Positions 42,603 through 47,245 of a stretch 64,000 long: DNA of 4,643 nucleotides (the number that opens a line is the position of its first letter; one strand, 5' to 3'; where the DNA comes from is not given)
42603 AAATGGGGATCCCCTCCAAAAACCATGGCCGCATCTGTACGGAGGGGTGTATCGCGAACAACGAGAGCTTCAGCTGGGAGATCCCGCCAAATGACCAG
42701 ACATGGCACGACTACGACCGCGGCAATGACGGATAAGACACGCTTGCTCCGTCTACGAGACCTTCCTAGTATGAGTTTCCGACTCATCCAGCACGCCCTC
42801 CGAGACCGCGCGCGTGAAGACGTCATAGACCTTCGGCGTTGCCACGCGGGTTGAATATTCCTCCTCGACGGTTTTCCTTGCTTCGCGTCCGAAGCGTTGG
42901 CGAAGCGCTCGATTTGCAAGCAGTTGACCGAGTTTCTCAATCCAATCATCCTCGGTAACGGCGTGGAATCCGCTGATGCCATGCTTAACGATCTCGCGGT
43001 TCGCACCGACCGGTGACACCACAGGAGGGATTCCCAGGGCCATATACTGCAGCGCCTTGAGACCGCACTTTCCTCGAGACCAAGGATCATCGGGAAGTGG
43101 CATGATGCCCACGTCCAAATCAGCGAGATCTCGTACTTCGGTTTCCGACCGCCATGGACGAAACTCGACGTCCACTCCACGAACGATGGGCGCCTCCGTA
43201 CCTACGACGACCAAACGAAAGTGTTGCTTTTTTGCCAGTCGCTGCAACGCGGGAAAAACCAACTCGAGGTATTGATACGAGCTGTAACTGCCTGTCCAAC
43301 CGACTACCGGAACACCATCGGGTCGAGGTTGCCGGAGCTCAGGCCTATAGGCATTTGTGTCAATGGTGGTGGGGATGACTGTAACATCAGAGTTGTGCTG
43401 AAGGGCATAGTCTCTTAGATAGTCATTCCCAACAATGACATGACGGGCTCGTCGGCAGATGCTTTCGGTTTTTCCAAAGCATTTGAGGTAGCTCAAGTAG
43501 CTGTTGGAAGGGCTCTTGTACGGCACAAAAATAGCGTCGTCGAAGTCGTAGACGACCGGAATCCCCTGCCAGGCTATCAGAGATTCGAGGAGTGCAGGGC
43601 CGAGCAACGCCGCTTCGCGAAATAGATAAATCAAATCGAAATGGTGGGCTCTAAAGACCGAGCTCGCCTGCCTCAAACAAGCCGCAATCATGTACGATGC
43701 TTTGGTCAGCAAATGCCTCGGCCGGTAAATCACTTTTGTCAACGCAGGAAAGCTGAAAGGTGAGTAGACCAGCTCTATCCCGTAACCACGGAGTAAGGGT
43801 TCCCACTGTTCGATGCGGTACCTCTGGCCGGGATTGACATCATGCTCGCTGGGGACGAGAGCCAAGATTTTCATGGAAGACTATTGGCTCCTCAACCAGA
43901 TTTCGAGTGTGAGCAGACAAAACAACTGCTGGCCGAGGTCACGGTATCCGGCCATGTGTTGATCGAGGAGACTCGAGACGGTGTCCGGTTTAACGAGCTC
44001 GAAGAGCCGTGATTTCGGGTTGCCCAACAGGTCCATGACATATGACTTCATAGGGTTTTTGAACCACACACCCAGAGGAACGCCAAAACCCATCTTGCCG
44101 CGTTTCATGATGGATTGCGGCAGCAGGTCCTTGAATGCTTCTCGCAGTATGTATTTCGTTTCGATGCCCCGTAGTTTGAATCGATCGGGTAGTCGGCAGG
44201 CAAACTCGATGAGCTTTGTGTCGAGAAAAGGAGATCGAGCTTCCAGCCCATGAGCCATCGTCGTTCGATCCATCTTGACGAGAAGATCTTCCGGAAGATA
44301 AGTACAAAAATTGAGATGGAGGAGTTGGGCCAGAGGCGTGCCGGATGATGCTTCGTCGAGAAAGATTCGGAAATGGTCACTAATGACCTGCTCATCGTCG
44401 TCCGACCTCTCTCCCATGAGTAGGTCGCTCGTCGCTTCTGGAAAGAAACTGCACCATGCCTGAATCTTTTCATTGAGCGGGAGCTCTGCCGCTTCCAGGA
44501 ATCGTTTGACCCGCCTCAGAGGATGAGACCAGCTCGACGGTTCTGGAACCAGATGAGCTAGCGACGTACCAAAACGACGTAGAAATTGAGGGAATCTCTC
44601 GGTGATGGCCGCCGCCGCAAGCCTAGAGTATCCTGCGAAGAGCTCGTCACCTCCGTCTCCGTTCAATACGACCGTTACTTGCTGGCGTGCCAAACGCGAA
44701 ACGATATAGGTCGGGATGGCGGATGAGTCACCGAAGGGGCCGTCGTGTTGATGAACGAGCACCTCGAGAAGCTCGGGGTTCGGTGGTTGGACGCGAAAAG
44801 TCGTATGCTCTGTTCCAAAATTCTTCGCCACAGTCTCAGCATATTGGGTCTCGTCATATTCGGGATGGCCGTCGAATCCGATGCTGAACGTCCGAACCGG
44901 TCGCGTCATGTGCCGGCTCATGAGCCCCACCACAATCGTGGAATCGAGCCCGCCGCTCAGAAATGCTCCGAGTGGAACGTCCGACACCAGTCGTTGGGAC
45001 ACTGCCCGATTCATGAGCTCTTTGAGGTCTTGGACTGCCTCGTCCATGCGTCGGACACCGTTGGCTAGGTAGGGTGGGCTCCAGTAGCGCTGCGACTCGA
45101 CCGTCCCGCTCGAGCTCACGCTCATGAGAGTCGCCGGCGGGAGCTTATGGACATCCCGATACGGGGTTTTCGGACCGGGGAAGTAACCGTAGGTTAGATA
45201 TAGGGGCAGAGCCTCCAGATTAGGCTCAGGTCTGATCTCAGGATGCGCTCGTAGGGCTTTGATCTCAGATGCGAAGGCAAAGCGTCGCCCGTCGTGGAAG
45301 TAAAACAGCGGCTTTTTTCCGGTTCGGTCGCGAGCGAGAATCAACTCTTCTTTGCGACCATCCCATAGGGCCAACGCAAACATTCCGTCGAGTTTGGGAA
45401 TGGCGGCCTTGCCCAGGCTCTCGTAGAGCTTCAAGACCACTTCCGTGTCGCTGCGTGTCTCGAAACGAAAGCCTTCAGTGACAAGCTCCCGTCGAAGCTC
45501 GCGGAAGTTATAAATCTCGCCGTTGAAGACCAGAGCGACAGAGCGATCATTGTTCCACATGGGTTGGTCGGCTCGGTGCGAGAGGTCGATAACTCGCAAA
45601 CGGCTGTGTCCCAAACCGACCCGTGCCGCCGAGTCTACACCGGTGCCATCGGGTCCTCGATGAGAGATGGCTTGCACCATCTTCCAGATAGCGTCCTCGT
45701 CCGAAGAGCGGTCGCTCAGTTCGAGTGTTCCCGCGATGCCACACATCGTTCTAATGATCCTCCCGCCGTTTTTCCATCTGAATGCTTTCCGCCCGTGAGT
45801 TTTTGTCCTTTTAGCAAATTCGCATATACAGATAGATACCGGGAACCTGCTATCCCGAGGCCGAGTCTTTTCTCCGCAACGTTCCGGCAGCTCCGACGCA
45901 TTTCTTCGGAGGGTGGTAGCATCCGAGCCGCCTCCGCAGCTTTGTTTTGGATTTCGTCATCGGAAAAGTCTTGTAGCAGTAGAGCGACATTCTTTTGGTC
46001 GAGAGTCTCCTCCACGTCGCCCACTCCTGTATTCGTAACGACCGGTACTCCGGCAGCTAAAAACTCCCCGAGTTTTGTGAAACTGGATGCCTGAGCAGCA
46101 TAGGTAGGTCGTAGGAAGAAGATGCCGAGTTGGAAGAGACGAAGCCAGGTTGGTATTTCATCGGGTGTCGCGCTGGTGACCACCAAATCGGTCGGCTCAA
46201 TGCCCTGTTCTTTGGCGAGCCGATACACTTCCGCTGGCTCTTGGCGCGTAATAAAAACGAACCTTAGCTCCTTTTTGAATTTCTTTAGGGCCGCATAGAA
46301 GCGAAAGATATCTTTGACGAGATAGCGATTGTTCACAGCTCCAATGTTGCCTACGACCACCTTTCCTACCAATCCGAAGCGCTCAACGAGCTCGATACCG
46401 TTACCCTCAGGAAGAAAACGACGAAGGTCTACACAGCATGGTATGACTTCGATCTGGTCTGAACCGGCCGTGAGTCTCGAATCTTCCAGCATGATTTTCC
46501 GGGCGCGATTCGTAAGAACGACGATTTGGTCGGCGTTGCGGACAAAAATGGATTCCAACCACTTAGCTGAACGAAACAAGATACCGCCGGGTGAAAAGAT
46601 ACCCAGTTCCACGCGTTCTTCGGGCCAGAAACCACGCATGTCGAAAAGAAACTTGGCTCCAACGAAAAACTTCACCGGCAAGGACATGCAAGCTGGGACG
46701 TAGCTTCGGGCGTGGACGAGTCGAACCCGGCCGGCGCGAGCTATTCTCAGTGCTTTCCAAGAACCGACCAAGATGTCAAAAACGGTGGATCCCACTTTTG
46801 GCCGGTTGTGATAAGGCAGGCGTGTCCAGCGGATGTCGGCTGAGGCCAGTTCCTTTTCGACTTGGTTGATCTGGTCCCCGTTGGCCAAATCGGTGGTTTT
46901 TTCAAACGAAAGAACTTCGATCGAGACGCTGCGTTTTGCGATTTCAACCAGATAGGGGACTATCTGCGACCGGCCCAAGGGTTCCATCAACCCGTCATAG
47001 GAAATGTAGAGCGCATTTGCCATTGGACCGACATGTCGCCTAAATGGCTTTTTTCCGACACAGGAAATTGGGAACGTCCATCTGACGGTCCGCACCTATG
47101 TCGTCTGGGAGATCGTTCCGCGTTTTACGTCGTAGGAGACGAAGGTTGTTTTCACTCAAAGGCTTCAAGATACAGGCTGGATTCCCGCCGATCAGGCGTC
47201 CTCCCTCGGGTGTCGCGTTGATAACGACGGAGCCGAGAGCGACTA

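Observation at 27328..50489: Candidate self-contained sigma-54 regulon: one EBP and eight -24/-12 promoter matches in front of the matrix/EPS transcription units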

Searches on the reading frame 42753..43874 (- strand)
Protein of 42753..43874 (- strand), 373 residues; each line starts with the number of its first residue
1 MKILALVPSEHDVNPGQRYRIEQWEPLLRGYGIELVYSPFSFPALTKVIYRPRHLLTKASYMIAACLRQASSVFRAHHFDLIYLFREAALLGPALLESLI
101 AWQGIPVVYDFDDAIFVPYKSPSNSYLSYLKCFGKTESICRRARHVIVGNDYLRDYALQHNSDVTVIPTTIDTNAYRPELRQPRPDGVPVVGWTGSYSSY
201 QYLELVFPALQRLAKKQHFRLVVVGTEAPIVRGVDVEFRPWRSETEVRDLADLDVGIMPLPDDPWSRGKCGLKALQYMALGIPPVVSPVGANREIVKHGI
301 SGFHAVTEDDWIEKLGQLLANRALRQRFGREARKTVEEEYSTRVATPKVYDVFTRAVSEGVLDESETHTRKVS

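Call 6: search_protein_families(library=pfam, proteins=[window:42753-43874:-])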
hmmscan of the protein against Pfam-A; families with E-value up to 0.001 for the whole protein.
window:42753-43874:- (373 aa): 5 families
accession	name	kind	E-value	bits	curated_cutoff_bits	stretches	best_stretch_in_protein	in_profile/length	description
PF13692.12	Glyco_trans_1_4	-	3.7e-15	56.9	27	1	189-321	2-142/142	Glycosyl transferases group 1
PF00534.26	Glycos_transf_1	-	3.1e-14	53.3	26.4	1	184-334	11-171/172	Glycosyl transferases group 1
PF13439.12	Glyco_transf_4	-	3.5e-08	34.1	28.5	1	48-174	42-169/170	Glycosyltransferase Family 4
PF13524.12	Glyco_trans_1_2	-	0.00043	20.7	25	0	211-342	7-135/144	Glycosyl transferase-like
PF13579.12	Glyco_trans_4_4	-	0.00081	20.2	29.7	0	59-168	53-156/158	Glycosyl transferase 4-like domain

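Call 8: search_protein_families(library=ncbifam, proteins=[window:42753-43874:-], max_evalue=0.00001)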
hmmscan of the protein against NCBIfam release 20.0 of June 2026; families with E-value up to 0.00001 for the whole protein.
window:42753-43874:- (373 aa): 8 families
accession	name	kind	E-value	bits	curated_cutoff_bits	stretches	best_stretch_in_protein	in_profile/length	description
TIGR04063.1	stp3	hypoth_equivalog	4.2e-11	42.4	442.05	0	272-353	309-392/397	TIGR04063 family PEP-CTERM/XrtA system glycosyltransferase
NF038229.1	Glyco4_Geo_Pelo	equivalog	8.9e-10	38.1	400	1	276-354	256-334/338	GPMC system family 4 glycosyltransferase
TIGR03999.1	thiol_BshA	equivalog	2.4e-08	33.3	273.7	1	269-355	284-372/375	N-acetyl-alpha-D-glucosaminyl L-malate synthase BshA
TIGR03087.1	stp1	hypoth_equivalog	1.7e-07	30.8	316.65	1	152-342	186-383/397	TIGR03087 family PEP-CTERM/XrtA system glycosyltransferase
NF053787.1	GlcN_PG_synth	equivalog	3.9e-07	29.2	480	1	163-351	165-354/361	N-acetylglucosaminyl phosphatidylglycerol synthase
TIGR02149.1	glgA_Coryne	subfamily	7.3e-07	28.6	302.4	1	271-355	297-389/391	glycogen synthase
TIGR03088.1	stp2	hypoth_equivalog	9.8e-07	28.1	409.05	1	275-354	290-371/374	TIGR03088 family PEP-CTERM/XrtA system glycosyltransferase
NF041876.1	EPS_EpsE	equivalog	5.5e-06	25.9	400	1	274-345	312-385/389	exopolysaccharide biosynthesis GT4 family glycosyltransferase EpsE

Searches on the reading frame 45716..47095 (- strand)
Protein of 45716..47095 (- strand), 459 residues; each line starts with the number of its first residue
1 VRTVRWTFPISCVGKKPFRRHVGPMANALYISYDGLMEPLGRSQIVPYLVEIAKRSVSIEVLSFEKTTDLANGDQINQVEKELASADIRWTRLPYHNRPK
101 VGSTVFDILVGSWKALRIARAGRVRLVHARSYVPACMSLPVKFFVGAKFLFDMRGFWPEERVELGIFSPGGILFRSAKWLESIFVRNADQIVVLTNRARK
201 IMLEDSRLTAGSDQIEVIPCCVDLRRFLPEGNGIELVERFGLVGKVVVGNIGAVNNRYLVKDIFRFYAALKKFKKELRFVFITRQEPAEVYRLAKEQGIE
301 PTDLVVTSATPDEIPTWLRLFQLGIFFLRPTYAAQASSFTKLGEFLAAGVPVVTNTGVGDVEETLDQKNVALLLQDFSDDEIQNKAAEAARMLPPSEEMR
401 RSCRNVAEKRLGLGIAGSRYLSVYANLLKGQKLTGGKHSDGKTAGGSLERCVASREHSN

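Call 6: search_protein_families(library=pfam, proteins=[window:45716-47095:-])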
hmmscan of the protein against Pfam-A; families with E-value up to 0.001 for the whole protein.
window:45716-47095:- (459 aa): 3 families
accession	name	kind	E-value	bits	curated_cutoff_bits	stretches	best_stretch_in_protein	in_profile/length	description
PF13439.12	Glyco_transf_4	-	3.9e-08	33.9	28.5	1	82-226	37-170/170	Glycosyltransferase Family 4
PF13579.12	Glyco_trans_4_4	-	4.3e-08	34.1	29.7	1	52-220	14-157/158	Glycosyl transferase 4-like domain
PF13692.12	Glyco_trans_1_4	-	1.7e-06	28.8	27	1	248-386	4-136/142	Glycosyl transferases group 1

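Call 8: search_protein_families(library=ncbifam, proteins=[window:45716-47095:-], max_evalue=0.00001)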
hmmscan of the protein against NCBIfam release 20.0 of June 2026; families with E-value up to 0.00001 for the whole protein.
window:45716-47095:- (459 aa): 3 families
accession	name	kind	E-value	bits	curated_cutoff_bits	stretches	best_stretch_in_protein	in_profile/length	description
TIGR04063.1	stp3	hypoth_equivalog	5.2e-15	55.2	442.05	1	88-428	55-396/397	TIGR04063 family PEP-CTERM/XrtA system glycosyltransferase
NF047676.1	TeichurnBiosyTuaH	equivalog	3e-06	26.4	550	1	183-355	154-319/384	teichuronic acid biosynthesis protein TuaH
TIGR03088.1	stp2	hypoth_equivalog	5e-06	25.8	409.05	1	212-428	159-374/374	TIGR03088 family PEP-CTERM/XrtA system glycosyltransferase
